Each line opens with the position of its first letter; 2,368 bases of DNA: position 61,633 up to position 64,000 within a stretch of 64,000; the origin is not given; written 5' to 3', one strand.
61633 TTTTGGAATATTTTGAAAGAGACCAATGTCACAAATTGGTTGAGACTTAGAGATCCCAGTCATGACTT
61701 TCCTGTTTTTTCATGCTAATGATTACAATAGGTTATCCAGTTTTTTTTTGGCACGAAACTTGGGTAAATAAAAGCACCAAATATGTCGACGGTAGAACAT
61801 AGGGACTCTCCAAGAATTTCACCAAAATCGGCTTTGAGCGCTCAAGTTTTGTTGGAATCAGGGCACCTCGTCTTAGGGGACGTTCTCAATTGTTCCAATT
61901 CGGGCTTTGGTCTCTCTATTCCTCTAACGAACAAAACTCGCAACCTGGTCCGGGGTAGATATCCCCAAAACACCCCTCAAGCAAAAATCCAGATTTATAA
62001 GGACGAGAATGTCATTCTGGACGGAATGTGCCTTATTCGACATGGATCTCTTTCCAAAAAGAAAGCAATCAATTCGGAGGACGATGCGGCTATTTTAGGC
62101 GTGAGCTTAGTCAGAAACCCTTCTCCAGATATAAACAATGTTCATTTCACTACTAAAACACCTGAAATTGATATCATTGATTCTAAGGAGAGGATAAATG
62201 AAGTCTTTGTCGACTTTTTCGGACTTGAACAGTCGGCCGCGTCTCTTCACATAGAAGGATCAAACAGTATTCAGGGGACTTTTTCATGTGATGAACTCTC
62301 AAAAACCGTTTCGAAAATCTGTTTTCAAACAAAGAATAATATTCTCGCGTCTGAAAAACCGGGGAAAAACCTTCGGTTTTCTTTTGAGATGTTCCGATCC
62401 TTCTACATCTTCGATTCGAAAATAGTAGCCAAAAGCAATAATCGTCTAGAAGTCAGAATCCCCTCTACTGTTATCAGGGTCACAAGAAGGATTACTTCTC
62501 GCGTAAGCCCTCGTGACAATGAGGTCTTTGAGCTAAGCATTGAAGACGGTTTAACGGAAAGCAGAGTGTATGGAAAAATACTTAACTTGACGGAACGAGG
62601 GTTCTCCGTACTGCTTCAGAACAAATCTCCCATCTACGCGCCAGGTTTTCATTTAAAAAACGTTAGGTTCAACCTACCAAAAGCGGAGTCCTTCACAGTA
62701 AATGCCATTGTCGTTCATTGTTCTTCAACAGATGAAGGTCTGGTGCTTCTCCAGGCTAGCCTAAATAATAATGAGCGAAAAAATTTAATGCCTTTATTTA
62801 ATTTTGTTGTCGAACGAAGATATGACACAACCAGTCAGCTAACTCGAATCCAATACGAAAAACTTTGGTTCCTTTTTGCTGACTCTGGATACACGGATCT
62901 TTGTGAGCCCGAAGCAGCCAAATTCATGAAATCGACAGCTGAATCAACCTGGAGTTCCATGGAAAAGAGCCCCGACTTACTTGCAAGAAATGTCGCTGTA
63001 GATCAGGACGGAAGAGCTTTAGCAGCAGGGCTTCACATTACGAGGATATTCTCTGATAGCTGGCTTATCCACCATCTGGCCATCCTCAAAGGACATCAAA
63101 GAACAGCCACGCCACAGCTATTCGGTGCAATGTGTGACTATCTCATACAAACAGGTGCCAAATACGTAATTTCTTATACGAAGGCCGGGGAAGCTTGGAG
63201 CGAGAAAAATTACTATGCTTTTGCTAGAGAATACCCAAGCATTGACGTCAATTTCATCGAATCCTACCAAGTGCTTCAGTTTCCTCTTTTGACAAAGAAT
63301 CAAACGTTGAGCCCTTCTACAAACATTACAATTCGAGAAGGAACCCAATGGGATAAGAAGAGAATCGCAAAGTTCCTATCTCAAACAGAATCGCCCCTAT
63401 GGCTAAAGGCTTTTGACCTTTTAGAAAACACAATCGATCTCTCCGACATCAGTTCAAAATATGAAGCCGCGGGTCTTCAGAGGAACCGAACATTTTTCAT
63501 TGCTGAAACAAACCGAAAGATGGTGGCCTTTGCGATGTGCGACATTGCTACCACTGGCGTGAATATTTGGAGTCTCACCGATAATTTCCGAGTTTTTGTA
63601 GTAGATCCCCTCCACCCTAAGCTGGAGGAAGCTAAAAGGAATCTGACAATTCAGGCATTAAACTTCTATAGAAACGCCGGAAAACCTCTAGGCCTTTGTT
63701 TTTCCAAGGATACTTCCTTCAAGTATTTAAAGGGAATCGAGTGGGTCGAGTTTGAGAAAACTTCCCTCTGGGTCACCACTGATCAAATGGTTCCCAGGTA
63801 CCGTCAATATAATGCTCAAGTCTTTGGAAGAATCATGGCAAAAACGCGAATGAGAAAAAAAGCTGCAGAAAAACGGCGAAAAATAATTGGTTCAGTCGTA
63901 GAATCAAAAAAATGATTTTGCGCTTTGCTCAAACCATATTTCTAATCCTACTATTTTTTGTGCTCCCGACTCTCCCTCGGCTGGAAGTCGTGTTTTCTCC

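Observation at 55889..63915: Signalling block: two paralogous single-domain receivers, a 7TMR-DISM hybrid kinase with two kinase cores, and a tandem-PilZ effector, in visibly AT-richer DNA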

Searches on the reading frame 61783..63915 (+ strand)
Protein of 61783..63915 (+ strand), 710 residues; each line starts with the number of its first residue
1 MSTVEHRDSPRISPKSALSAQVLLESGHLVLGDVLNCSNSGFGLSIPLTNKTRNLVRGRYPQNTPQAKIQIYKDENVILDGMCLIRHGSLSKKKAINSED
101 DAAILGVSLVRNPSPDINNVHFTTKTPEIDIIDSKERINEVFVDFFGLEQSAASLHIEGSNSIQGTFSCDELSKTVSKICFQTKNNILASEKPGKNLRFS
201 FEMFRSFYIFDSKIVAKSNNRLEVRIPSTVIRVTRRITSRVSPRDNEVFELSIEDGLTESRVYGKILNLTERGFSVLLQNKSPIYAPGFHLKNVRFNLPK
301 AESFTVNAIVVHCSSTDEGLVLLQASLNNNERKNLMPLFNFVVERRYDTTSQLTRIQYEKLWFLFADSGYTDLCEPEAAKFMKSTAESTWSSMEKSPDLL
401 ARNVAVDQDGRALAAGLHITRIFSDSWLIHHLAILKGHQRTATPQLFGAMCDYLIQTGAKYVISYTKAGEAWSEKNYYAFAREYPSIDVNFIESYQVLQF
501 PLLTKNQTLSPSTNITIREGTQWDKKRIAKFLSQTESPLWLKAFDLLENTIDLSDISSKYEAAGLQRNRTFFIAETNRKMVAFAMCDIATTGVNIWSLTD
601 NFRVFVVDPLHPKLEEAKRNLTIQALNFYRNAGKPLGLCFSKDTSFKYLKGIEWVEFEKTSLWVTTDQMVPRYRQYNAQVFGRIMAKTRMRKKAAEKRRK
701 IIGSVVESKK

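Call 3: search_protein_families(library=pfam, proteins=[window:61783-63915:+], max_evalue=0.1)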
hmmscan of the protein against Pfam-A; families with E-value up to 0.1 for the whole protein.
window:61783-63915:+ (710 aa): 0 families

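Call 4: search_protein_families(library=ncbifam, proteins=[window:61783-63915:+], max_evalue=0.1)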
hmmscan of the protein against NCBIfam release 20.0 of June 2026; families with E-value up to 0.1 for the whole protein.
window:61783-63915:+ (710 aa): 0 families

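Call 6: search_solved_structures(query=window:61783-63915:+, max_evalue=10)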
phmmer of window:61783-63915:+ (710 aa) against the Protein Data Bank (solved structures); distinct sequences matched with E-value up to 10: 0.

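Call 9: find_related_loci(query=window:61783-63915:+, collection=genome_contigs, flank=10000)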
Query window:61783-63915:+ (710 aa) in genome_contigs; peptide patterns used: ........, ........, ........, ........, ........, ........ (x = any residue, [..] = any of these).
50 stretches matched a pattern, but none encodes a relative of the query by tblastn (E <= 1e-3).

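Call 10: find_homologous_proteins(query=window:61783-63915:+)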
Query window:61783-63915:+ (710 aa): 2 proteins with E <= 0.001 among 8000 candidates.
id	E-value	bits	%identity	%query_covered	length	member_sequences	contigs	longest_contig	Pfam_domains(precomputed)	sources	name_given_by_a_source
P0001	0.0e+0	1606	100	100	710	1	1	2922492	-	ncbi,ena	-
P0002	6.7e-9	53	22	60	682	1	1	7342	-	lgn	-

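Call 11: find_encoding_contigs(protein=P0001, flank=10000, max_places=3)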
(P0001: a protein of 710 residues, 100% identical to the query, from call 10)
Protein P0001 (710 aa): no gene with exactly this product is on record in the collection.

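Call 12: find_encoding_contigs(protein=P0002, flank=10000, max_places=3)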
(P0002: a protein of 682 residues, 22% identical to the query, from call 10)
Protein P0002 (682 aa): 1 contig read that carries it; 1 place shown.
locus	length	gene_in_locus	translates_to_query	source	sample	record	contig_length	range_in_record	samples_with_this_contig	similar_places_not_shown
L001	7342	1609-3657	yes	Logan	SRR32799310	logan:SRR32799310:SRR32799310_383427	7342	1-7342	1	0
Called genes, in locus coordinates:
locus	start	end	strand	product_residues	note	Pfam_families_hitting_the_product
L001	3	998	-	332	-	?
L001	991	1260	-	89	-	PF16256:DUF4911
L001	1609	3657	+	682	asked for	-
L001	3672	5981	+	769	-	PF01590:GAF, PF13185:GAF_2, PF13487:HD_5, PF01966:HD, PF07238:PilZ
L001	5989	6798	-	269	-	PF13489:Methyltransf_23, PF01135:PCMT (weak), PF08241:Methyltransf_11, PF08242:Methyltransf_12, PF13649:Methyltransf_25, PF13847:Methyltransf_31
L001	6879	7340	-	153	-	?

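Call 18: search_protein_representatives(protein=window:61783-63915:+)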
Query: 710 residues. Proteins with E-value up to 0.001 (for the whole library): 785; up to 1e-10: 290; up to 1e-30: 25. The best 150 are listed.
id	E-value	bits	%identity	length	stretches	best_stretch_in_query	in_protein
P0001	0.0e+00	1606.0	100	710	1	1-710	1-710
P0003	4.1e-172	590.4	43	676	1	35-697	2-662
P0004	3.6e-117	408.9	34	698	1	4-688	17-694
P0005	2.9e-93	329.9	29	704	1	10-690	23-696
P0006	3.6e-53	197.4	32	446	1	31-442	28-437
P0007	6.1e-53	196.7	27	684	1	107-694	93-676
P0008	9.2e-50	186.1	26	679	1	118-694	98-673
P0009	2.4e-49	184.8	29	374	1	128-486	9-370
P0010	4.8e-48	180.5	23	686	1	79-699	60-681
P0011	3.4e-45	171.1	25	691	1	103-688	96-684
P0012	1.1e-42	162.8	25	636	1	105-691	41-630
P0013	9.4e-41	156.4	26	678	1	197-690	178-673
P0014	1.2e-38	149.5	25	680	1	195-693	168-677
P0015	2.4e-38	148.4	23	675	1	99-691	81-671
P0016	2.6e-37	145.0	23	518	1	200-699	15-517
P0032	1.4e-26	109.6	22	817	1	203-686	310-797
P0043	4.7e-22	94.6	20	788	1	200-691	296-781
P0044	5.7e-22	94.3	24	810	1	193-634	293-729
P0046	7.0e-22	94.0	22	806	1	234-686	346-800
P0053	4.6e-21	91.3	23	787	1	192-664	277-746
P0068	3.1e-19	85.3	22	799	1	194-691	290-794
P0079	1.2e-18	83.3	20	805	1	125-690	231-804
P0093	1.8e-17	79.4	25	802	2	197-607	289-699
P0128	1.3e-15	73.3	23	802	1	224-688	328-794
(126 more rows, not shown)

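Call 20: search_protein_families(library=pfam, alignment_id=A1, max_evalue=0.01)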
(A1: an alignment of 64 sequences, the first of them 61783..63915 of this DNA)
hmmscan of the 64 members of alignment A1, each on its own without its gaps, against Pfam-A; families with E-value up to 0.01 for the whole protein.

A. member 1, window:61783-63915:+ (710 aa): 0 families

B. families by the number of members that match (of 64 scanned): 12 families
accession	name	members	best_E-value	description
PF07238.19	PilZ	56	8.2e-21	PilZ domain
PF00583.31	Acetyltransf_1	5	1.5e-05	Acetyltransferase (GNAT) family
PF13847.12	Methyltransf_31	1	7.8e-19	Methyltransferase domain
PF13649.12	Methyltransf_25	1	4e-17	Methyltransferase domain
PF08241.18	Methyltransf_11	1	4.3e-17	Methyltransferase domain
PF08242.18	Methyltransf_12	1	5.7e-12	Methyltransferase domain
PF01209.24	Ubie_methyltran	1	1.3e-11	ubiE/COQ5 methyltransferase family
PF13489.12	Methyltransf_23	1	2.8e-11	Methyltransferase domain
PF01135.25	PCMT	1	4e-09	Protein-L-isoaspartate(D-aspartate) O-methyltransferase (PCMT)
PF02527.21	GidB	1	0.0036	rRNA small subunit methyltransferase G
PF18660.6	Tsi6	1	0.0038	Tsi6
PF00891.24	Methyltransf_2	1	0.008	O-methyltransferase domain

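Call 21: predict_structure(protein=window:61783-63915:+)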
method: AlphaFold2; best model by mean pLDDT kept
length: 710 residues; sequences in the alignment: 1
mean_pLDDT: 31.5   pTM: 0.21
mean pLDDT of the five models: 31.5, 26.3, 24.2, 24.0, 23.6
residues with pLDDT >= 90: 0; 70-90: 0; 50-70: 4; < 50: 706
segments of 3 or more residues with pLDDT < 50: 1-695, 697-699, 702-708
pLDDT, mean of each block of 10 residues (from residue 1): 25 35 36 37 37 33 31 27 25 28 24 27 23 28 28 33 35 31 30 33 30 30 30 33 32 33 33 31 29 30 31 31 32 27 26 28 29 31 34 34 30 30 32 34 38 36 31 38 35 26 26 26 33 32 30 32 30 30 30 28 32 36 39 34 31 31 30 31 32 47 48
secondary structure, 60 per line:
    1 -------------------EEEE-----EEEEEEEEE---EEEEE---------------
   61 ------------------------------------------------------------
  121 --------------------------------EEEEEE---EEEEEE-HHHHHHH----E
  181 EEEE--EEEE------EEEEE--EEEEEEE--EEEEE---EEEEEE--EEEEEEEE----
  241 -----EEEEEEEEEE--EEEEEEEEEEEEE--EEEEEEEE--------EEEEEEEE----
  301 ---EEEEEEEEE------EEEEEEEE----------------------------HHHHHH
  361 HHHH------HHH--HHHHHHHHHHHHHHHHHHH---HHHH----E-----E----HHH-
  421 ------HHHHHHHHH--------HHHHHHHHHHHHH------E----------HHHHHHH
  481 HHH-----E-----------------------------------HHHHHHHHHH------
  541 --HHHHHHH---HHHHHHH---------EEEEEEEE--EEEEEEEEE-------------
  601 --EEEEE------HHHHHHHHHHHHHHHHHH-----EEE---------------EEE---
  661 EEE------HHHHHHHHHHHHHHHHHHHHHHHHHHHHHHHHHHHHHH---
elements in order (helices of 4 or more, strands of 3 or more residues): E20-23 E29-37 E41-45 E153-158 E162-167 H169-175 E180-184 E187-190 E197-201 E204-210 E213-217 E221-226 E229-236 E246-255 E258-270 E273-280 E289-296 E304-312 E319-326 H355-364 H376-394 H398-401 H427-435 H444-456 H474-483 H525-534 H543-549 H553-559 E569-576 E579-587 E603-607 H614-631 E637-639 E655-657 E661-663 H670-707

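Call 26: search_solved_structures(query=A2, max_evalue=10, show_alignments=2)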
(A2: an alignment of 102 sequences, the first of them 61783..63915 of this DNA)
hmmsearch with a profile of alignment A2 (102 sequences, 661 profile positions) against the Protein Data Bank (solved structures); distinct sequences matched with E-value up to 10: 29.
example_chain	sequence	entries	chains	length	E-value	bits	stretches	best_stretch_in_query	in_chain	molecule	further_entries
2gjg_A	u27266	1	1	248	2.1e-10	42.8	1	93-312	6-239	hypothetical protein PP4397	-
5kgo_D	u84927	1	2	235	3.2e-10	42.2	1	107-308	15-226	Flagellar brake protein YcgR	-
5ked_D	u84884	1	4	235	3.7e-10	42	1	107-308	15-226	Flagellar brake protein YcgR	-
5kec_D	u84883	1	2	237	3.7e-10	42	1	107-308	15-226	Flagellar brake protein YcgR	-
5ejl_A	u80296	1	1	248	4.1e-10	41.8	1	105-307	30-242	Klebsiella pneumoniae genome assembly NOVST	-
3kyf_A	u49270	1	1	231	8.9e-10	40.7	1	102-308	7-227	Putative uncharacterized protein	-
5y6f_A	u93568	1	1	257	1.3e-09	40.2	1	103-309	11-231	Flagellar brake protein YcgR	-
3kyg_A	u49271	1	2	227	4.8e-06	28.4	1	170-302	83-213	Putative uncharacterized protein VCA0042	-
5y6g_A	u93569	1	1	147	2e-05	26.4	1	198-309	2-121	Flagellar brake protein YcgR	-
4rt0_A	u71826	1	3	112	6.7e-05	24.6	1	199-307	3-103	Alginate biosynthesis protein Alg44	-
4xrn_A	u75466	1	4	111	0.0001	24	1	199-307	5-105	Alginate biosynthesis protein Alg44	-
2rde_A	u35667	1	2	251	0.00015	23.5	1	170-302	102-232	Uncharacterized protein VCA0042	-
1yln_A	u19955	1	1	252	0.00015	23.5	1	170-302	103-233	hypothetical protein vca0042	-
4rt1_A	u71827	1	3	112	0.0002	23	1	199-307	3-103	Alginate biosynthesis protein Alg44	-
5ej1_A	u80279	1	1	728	0.016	16.8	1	194-293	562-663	Putative cellulose synthase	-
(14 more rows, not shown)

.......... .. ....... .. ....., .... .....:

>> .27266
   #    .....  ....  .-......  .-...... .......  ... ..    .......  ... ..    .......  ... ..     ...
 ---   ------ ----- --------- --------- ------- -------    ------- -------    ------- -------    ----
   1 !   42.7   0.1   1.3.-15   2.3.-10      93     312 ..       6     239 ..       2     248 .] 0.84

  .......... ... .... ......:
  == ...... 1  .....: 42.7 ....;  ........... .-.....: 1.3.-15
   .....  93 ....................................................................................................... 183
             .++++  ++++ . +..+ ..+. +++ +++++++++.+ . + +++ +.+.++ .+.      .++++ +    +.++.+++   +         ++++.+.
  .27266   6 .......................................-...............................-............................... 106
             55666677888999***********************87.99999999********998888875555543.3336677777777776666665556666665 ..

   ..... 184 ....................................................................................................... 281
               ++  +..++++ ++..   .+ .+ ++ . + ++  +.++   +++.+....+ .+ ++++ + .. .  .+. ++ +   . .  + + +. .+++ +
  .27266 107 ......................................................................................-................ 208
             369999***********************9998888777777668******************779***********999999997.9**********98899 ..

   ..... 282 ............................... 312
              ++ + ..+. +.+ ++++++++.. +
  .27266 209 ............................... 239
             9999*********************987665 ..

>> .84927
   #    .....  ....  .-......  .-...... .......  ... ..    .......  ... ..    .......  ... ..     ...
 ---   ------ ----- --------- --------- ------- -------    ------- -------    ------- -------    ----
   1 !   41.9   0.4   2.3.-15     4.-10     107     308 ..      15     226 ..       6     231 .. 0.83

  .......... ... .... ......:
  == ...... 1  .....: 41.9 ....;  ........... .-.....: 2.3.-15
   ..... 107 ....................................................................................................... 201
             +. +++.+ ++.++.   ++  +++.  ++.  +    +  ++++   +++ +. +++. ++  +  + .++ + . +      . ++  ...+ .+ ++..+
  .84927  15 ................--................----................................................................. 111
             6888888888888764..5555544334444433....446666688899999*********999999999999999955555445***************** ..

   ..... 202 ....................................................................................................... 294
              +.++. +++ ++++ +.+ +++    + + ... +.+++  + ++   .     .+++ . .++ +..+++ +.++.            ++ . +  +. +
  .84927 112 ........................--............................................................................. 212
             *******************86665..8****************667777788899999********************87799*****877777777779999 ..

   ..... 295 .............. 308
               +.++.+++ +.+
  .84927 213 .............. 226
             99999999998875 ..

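Call 31: predict_structure(alignment_id=A2)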
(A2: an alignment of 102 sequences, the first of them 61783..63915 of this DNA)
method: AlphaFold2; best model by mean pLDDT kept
length: 710 residues; sequences in the alignment: 102
mean_pLDDT: 94.1   pTM: 0.90
mean pLDDT of the five models: 94.1, 93.2, 93.1, 93.0, 92.6
residues with pLDDT >= 90: 617; 70-90: 87; 50-70: 4; < 50: 2
segments of 3 or more residues with pLDDT < 50: none
pLDDT, mean of each block of 10 residues (from residue 1): 71 94 95 94 95 85 85 95 94 84 94 82 88 96 94 92 94 91 92 96 94 96 97 90 97 93 97 95 87 96 96 92 94 94 95 95 97 92 97 92 94 97 98 96 96 95 97 95 94 97 89 96 98 98 98 98 98 98 99 97 98 98 98 97 97 95 97 94 94 95 93
secondary structure, 60 per line:
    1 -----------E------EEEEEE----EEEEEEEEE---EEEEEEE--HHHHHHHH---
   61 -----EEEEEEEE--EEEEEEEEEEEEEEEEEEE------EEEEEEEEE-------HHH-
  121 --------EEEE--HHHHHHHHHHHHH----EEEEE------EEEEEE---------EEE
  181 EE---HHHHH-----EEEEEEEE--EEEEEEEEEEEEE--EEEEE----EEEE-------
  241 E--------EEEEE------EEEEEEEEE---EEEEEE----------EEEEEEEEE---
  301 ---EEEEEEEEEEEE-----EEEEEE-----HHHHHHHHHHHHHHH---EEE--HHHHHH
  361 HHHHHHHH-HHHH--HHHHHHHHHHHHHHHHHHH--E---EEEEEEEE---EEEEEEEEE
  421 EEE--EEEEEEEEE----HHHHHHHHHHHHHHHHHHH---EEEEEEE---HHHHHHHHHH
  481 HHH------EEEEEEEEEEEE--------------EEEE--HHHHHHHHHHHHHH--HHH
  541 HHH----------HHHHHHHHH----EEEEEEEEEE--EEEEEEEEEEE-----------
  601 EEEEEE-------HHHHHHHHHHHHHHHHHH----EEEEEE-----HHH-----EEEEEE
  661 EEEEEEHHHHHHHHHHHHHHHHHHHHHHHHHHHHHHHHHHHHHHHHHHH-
elements in order (helices of 4 or more, strands of 3 or more residues): E19-24 E29-37 E41-47 H50-57 E66-73 E76-94 E101-109 E129-132 H135-147 E152-156 E163-168 E178-182 H186-190 E196-203 E206-218 E221-225 E230-233 E250-254 E261-269 E273-278 E289-297 E304-315 E321-326 H332-346 E350-352 H355-368 H370-373 H376-394 E401-408 E412-423 E426-434 H439-457 E461-467 H471-483 E490-501 E516-519 H522-535 H538-543 H554-562 E567-576 E579-589 E601-606 H614-631 E636-641 E655-666 H667-709
